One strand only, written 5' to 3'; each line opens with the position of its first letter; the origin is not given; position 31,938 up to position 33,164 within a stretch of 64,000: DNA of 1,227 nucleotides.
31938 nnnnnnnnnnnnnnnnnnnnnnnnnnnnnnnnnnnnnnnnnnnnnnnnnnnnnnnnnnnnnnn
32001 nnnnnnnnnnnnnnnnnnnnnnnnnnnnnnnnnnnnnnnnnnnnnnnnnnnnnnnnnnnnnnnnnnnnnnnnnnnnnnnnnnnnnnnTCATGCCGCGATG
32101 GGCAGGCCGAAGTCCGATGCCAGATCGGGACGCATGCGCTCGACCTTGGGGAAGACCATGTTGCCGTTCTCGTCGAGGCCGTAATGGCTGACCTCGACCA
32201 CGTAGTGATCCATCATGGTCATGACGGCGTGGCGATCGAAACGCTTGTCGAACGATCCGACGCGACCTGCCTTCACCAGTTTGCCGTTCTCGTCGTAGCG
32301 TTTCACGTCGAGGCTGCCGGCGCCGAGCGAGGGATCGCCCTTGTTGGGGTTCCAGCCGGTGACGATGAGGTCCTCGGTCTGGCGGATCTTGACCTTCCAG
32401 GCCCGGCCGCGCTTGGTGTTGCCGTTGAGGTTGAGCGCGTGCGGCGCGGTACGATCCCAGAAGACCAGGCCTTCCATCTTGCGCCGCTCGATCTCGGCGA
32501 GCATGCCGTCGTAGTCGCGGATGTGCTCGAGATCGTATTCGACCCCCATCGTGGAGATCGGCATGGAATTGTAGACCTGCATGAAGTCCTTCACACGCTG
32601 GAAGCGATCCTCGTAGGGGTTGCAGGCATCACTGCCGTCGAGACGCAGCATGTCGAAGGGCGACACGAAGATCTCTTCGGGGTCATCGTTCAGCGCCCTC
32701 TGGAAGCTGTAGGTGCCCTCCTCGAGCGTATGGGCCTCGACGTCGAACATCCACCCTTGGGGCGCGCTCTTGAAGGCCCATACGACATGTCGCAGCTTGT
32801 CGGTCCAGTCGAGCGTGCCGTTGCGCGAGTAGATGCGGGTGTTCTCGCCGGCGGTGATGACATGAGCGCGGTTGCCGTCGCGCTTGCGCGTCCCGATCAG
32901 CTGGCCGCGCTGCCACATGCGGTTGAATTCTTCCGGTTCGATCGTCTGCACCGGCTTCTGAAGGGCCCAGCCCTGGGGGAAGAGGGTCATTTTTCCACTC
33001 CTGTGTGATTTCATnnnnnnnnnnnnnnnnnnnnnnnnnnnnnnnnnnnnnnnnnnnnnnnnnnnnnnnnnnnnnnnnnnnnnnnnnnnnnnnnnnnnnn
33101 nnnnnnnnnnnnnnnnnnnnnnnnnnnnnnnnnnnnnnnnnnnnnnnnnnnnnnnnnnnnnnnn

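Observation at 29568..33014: Nucleic-acid repair cluster: Rnl-like RNA ligase, Zn-cluster protein, HNH endonuclease fused by overlap to a compact ATP-dependent DNA ligase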

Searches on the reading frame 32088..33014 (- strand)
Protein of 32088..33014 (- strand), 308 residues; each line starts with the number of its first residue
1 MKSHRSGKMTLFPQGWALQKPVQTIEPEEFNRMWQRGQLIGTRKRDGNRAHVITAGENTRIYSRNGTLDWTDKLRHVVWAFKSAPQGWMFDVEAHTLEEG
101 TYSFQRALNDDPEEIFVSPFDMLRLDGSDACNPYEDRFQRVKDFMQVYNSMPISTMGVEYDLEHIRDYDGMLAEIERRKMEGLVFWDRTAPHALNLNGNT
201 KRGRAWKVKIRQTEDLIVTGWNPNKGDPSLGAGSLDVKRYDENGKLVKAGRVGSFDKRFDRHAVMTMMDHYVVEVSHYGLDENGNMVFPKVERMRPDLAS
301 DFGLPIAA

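Call 3: search_protein_families(library=pfam, proteins=[window:32088-33014:-], max_evalue=0.01)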
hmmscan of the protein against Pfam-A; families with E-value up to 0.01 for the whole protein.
window:32088-33014:- (308 aa): 1 family
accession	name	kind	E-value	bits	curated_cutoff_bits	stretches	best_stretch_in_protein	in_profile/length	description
PF01068.26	DNA_ligase_A_M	-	9.1e-08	32.5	26.2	1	35-192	18-191/204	ATP dependent DNA ligase domain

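Call 4: search_protein_families(library=phrogs, proteins=[window:32088-33014:-], max_evalue=0.01)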
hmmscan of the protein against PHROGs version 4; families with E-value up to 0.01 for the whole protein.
window:32088-33014:- (308 aa): 1 family
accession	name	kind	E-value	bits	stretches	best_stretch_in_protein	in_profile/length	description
phrog_114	-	DNA, RNA and nucleotide metabolism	1e-17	65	1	36-297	238-500/634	ATP-dependent DNA ligase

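Call 6: search_solved_structures(query=window:32088-33014:-, max_evalue=1, show_alignments=2)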
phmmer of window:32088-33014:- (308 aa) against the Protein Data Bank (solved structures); distinct sequences matched with E-value up to 1: 3.
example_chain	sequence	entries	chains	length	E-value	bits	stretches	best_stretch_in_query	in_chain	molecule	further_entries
3cmu_A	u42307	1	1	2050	3.6e-05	26.6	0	212-271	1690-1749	Protein recA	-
1vs0_A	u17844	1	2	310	0.21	14.2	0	84-254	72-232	Putative DNA ligase-like protein Rv0938/MT0965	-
6nhz_A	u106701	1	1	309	0.32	13.6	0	180-254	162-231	ATP-dependent DNA ligase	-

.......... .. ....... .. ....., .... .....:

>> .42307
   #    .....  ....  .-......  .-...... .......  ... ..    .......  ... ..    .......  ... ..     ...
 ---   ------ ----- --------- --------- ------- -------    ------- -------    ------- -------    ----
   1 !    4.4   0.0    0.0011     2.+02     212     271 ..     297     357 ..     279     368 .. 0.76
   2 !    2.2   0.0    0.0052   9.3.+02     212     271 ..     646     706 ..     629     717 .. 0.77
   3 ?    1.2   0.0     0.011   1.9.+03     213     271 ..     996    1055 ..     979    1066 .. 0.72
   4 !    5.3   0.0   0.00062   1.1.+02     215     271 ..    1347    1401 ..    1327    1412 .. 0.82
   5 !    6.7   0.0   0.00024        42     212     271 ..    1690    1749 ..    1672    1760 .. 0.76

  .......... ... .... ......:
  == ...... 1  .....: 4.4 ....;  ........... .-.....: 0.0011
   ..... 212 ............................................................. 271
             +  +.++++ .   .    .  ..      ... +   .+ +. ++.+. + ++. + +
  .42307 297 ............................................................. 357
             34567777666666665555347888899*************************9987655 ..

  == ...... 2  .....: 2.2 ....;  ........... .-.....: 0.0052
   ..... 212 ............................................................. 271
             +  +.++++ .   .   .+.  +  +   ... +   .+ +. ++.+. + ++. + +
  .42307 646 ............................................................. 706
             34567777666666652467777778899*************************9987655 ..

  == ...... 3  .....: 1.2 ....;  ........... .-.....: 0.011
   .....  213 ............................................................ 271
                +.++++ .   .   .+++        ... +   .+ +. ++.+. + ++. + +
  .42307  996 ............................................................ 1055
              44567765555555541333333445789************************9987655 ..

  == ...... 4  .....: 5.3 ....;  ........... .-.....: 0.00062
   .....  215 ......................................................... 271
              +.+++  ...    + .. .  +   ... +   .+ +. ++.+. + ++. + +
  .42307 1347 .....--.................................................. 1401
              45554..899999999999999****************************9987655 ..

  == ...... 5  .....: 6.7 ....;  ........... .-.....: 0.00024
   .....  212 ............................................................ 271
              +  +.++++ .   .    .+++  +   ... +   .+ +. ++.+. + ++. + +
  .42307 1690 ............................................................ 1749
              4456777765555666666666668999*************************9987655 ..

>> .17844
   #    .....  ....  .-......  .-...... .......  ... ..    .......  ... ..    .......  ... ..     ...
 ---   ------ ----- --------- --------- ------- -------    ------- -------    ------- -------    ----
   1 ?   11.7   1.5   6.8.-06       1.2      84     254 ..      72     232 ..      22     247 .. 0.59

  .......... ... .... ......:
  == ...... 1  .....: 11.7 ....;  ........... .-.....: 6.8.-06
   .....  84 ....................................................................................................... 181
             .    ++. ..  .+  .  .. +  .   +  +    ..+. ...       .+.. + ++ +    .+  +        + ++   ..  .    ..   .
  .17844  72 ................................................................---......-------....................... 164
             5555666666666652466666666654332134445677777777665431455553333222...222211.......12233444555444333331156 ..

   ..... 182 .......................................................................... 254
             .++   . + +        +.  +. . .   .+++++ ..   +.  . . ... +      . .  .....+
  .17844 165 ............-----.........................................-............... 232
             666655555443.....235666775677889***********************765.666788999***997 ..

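Call 11: search_dna_similar(query=window:32088-33014:-, collection=phages, mode=protein, max_rows=25)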
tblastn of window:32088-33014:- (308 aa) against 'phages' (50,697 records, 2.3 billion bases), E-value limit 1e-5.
No match.

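Call 12: find_homologous_proteins(query=window:32088-33014:-, max_evalue=0.001)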
Query window:32088-33014:- (308 aa): 41 proteins with E <= 0.001 among 824 candidates.
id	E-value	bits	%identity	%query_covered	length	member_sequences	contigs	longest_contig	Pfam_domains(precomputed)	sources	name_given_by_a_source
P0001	5.5e-207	704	100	97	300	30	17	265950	PF01068.27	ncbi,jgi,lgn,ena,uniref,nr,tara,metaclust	ncbi:hypothetical protein [uncultured Salinicola sp.]|uniref:ATP-dependent DNA ligase n=1 Tax=uncult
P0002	2.9e-163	561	79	97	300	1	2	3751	PF01068.27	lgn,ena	-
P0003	6.7e-159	546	76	97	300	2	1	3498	PF01068.27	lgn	-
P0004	2.0e-154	532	76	97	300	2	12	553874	PF01068.27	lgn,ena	-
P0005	1.6e-153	529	74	97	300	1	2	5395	PF01068.27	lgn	-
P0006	1.2e-152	526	73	99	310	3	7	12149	PF01068.27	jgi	-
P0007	1.0e-141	490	70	97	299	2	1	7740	PF01068.27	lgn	-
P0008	5.4e-130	452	66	97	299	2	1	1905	PF01068.27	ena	-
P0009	4.8e-128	445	65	96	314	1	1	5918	-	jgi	-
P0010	4.6e-117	409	60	97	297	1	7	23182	PF01068.27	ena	-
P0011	5.1e-102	360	59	95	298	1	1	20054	PF01068.27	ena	-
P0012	1.3e-100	355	56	97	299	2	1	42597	PF01068.27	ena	-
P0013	4.7e-98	347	56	95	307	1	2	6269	PF01068.27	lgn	-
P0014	5.5e-98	346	56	95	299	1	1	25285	PF01068.27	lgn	-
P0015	8.4e-98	346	56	95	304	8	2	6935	PF01068.27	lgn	-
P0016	1.4e-97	345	55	97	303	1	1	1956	PF01068.27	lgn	-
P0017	4.6e-97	343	54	97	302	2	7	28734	PF01068.27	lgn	-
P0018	2.7e-96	341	55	97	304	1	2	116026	PF01068.27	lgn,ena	-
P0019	3.2e-96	341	54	97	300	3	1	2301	PF01068.27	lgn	-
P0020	1.0e-95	339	53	97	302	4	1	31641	PF01068.27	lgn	-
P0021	2.0e-95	338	53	97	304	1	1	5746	PF01068.27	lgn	-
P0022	4.2e-95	337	55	97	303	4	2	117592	PF01068.27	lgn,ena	-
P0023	7.4e-94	333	54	96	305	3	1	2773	PF01068.27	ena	-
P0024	1.0e-93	332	55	97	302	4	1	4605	PF01068.27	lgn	-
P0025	2.7e-92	328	53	95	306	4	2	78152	PF01068.27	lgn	-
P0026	5.3e-92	327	53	95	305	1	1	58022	PF01068.27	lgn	-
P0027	1.6e-91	325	52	96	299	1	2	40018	PF01068.27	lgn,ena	-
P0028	8.9e-91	323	52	96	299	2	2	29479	PF01068.27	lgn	-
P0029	1.1e-90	322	52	96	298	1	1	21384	PF01068.27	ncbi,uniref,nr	ncbi:hypothetical protein [Croceicoccus gelatinilyticus]|uniref:ATP-dependent DNA ligase n=1 Tax=Cro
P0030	1.2e-90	322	54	96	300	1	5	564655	PF01068.27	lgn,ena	-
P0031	8.5e-89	316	51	96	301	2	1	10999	PF01068.27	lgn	-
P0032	2.8e-87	311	52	97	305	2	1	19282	PF01068.27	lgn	-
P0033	7.9e-87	310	48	96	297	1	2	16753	PF01068.27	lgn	-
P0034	5.7e-86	307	52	95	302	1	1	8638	PF01068.27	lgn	-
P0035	1.7e-83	299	51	95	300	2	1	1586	PF01068.27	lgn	-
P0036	3.6e-83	298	50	95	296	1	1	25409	PF01068.27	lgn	-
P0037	1.7e-82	295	51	95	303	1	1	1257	PF01068.27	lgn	-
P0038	7.1e-81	290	51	95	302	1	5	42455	PF01068.27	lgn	-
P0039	7.9e-81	290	50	95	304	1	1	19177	PF01068.27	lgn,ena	-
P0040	1.2e-77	280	49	95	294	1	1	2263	PF01068.27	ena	-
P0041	8.2e-74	267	46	95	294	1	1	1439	PF01068.27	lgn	-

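Call 14: find_encoding_contigs(protein=P0001, flank=10000, max_places=4)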
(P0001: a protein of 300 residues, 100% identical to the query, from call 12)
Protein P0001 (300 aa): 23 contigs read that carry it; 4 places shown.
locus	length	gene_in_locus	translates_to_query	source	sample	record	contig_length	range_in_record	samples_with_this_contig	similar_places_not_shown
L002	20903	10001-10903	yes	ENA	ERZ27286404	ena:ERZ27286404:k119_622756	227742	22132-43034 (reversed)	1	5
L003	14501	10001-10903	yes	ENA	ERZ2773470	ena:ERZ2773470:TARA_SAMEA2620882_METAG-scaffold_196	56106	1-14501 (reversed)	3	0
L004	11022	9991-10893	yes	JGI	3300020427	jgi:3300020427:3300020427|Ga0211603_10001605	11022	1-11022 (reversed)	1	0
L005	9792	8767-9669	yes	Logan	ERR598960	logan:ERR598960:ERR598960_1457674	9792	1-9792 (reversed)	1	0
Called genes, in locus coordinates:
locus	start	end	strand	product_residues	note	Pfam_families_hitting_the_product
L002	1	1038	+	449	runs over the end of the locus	-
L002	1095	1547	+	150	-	PF02643:DUF192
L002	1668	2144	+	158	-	-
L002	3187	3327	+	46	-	-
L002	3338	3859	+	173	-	-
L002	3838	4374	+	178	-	-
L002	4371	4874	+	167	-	-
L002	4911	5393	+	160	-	-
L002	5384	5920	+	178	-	-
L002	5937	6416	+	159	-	-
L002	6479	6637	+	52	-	-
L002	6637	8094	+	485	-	PF00145:DNA_methylase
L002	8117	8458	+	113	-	-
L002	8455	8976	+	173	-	-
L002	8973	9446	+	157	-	-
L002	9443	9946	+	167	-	-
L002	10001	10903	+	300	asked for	PF01068:DNA_ligase_A_M (weak)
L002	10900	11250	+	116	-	-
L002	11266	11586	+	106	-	-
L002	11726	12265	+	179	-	-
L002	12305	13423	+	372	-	PF09414:RNA_ligase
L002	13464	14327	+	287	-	PF01145:Band_7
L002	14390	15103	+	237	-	-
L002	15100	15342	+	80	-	-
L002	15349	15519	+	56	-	-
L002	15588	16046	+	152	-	-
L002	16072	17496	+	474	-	PF00145:DNA_methylase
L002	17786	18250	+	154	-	PF20274:cREC_REC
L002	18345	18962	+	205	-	PF13328:HD_4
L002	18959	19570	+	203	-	-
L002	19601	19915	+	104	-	-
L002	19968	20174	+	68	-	-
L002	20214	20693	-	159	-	-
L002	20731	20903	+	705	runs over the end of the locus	PF00082:Peptidase_S8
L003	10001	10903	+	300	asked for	PF01068:DNA_ligase_A_M (weak)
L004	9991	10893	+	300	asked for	PF01068:DNA_ligase_A_M (weak)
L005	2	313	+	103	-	?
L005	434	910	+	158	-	-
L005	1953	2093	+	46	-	-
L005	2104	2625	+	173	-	-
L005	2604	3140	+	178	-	-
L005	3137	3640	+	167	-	-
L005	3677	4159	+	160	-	-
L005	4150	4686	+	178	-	-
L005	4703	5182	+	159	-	-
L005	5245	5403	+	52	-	-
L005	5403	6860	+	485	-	PF00145:DNA_methylase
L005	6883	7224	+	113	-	-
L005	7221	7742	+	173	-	-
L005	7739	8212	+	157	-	-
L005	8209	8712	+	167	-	-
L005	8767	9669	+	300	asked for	PF01068:DNA_ligase_A_M (weak)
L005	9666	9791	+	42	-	?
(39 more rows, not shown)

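Call 15: find_encoding_contigs(protein=P0004, flank=8000, max_places=1)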
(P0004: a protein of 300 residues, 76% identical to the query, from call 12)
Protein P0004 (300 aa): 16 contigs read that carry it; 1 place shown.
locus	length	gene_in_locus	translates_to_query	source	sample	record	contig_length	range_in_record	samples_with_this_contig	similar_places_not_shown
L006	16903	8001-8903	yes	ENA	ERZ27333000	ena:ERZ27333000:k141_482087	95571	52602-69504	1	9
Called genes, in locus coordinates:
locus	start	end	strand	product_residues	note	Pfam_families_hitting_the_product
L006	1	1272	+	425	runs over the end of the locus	-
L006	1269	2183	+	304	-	-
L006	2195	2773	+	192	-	-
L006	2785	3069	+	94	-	-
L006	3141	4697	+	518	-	-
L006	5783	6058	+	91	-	-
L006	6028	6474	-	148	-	-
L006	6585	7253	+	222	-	-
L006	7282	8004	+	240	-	-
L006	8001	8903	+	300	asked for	PF01068:DNA_ligase_A_M (weak)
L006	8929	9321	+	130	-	-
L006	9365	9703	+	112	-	-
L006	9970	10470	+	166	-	-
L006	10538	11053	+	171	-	-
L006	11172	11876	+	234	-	-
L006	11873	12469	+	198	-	-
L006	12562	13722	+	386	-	PF00587:tRNA-synt_2b, PF03129:HGTP_anticodon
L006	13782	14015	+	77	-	-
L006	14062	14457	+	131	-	-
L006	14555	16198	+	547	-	-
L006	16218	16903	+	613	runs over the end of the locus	-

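Call 16: find_encoding_contigs(protein=P0030, flank=8000, max_places=1)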
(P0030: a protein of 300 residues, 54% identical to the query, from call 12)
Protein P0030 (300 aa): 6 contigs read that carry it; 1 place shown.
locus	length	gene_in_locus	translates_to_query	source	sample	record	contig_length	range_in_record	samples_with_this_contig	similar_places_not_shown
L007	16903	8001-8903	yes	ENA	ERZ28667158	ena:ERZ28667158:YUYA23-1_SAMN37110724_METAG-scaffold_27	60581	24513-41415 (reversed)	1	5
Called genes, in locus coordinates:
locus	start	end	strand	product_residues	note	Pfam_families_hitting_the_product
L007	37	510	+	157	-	-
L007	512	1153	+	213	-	PF02223:Thymidylate_kin, PF13521:AAA_28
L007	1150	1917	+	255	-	-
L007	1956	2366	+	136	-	-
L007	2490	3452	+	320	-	PF00990:GGDEF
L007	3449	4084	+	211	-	-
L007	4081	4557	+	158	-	-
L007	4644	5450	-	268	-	PF10502:Peptidase_S26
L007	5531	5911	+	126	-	PF07238:PilZ (weak)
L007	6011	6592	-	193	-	-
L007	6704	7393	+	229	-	PF03167:UDG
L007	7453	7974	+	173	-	-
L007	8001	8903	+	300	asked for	PF01068:DNA_ligase_A_M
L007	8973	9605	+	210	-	PF03235:GmrSD_N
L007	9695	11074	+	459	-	-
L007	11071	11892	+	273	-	-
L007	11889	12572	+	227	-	-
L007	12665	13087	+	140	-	-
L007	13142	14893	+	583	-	PF13203:DUF2201_N, PF09967:DUF2201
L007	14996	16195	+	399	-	PF00004:AAA (weak)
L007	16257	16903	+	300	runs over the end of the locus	-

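Call 17: find_encoding_contigs(protein=P0029, flank=10000, max_places=1)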
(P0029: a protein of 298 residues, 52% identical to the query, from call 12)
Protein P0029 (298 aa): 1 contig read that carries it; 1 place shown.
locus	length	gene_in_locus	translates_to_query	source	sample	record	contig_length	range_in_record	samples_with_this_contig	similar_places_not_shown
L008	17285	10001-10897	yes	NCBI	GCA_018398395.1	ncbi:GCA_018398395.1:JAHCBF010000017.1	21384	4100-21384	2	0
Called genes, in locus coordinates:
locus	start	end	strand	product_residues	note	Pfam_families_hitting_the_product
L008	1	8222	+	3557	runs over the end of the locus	PF26745:SPM, PF06594:HCBP_related, PF05345:He_PIG, PF05345:He_PIG, PF17803:Cadherin_4, PF17892:Cadherin_5, PF17963:Big_9, PF26745:SPM, +6 more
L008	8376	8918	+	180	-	PF07486:Hydrolase_2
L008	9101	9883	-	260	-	PF10502:Peptidase_S26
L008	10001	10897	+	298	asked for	PF01068:DNA_ligase_A_M (weak)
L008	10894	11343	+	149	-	-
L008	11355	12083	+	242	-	-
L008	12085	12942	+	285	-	-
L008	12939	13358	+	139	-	-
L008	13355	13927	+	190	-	-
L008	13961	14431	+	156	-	-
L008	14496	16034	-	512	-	PF01661:Macro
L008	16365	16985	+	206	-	-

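Call 24: search_dna_similar(query=window:32088-33014:-, collection=plasmids, mode=protein, max_rows=15)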
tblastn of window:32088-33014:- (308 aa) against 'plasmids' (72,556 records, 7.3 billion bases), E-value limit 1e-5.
Records with a match: 24; places in all: 24; records where one place covers at least 80% of the query: 0.
Best place of each record, by identity: <60% 24.
By first word of the organism name: Sphingobium 6; Sphingomonas 3; Novosphingobium 3; Ensifer 3; Rhodococcus 3; Mesorhizobium 2; Cupriavidus 2; Rhizorhabdus 1; Microvirga 1.
By predicted mobility (MOB-suite, as given by PLSDB): non-mobilizable 15; conjugative 7; mobilizable 2.
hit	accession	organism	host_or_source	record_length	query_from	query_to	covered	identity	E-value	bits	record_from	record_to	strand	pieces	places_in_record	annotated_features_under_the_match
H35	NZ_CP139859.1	Mesorhizobium huakuii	Lotus japonicus,Pure culture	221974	18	256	78%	28.3%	1e-6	57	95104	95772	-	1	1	ligD: DNA ligase D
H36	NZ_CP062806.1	Cupriavidus basilensis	Cell culture,Sediment of a freshwater ...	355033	44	279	77%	27.6%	6e-6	55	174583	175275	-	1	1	ligD: DNA ligase D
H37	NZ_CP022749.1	Sphingobium xenophagum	cell culture,electronic ...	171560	44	270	74%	28.4%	6e-6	55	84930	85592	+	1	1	ligD: DNA ligase D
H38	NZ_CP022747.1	Sphingobium xenophagum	cell culture,electronic ...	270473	44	270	74%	28.4%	6e-6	55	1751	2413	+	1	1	ligD: DNA ligase D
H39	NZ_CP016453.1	Sphingobium sp. RAC03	Microbial isolate,Algal phycosphere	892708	44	254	69%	30.2%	3e-7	59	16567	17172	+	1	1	ligD: DNA ligase D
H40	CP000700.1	Rhizorhabdus wittichii RW1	-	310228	44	270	74%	28.0%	8e-6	55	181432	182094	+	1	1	DNA ligase D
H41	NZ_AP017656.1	Sphingobium cloacae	-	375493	44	269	73%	28.0%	2e-8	63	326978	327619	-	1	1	ligD: DNA ligase D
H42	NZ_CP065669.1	Sphingomonas paucimobilis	-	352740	44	269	73%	27.9%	2e-7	60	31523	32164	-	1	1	ligD: DNA ligase D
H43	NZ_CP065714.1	Sphingomonas paucimobilis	-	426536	44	269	73%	27.9%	2e-7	60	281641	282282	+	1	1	ligD: DNA ligase D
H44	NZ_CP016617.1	Microvirga ossetica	Vicia alpestris,cell culture,nodules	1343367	44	254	69%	29.4%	7e-6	55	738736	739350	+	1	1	none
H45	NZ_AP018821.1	Sphingomonas bisphenolicum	-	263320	44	270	74%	27.1%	7e-6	55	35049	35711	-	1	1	ligD: DNA ligase D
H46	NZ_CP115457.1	Sphingobium yanoikuyae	cell culture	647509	44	268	73%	27.3%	3e-8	62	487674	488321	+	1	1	ligD: DNA ligase D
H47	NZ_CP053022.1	Sphingobium yanoikuyae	whole organism,River sediment ...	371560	44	256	69%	28.7%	6e-6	55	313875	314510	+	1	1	ligD: DNA ligase D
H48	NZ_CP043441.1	Cupriavidus campinensis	cell culture,soil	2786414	44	256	69%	28.3%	1e-6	57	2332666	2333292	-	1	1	none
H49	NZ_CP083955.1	Mesorhizobium sp. B2-1-1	cell culture,soil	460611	44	256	69%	27.9%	2e-6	56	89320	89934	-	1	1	ligD: DNA ligase D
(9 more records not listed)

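Call 34: predict_structure(alignment_id=A1)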
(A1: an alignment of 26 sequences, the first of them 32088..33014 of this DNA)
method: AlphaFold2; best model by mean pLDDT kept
length: 308 residues; sequences in the alignment: 26
mean_pLDDT: 88.8   pTM: 0.73
mean pLDDT of the five models: 88.8, 88.6, 86.9, 84.6, 84.4
residues with pLDDT >= 90: 188; 70-90: 102; 50-70: 12; < 50: 6
segments of 3 or more residues with pLDDT < 50: 1-6
pLDDT, mean of each block of 10 residues (from residue 1): 53 89 90 97 90 97 88 97 96 90 89 96 95 97 95 90 92 91 95 88 91 91 71 87 90 86 84 90 83 89 72
secondary structure, 60 per line:
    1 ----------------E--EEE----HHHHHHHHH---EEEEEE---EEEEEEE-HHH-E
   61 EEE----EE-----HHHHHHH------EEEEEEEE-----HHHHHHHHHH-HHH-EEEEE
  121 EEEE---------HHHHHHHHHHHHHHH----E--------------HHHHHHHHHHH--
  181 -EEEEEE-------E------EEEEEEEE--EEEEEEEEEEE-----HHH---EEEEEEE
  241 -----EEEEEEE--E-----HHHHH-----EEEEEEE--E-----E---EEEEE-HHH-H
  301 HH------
elements in order: E20-22 H27-35 E39-44 E48-54 E60-63 H75-81 E88-95 H101-110 E116-124 H134-148 H168-178 E182-187 E202-209 E212-222 E234-240 E246-252 H261-265 E271-277 E290-294
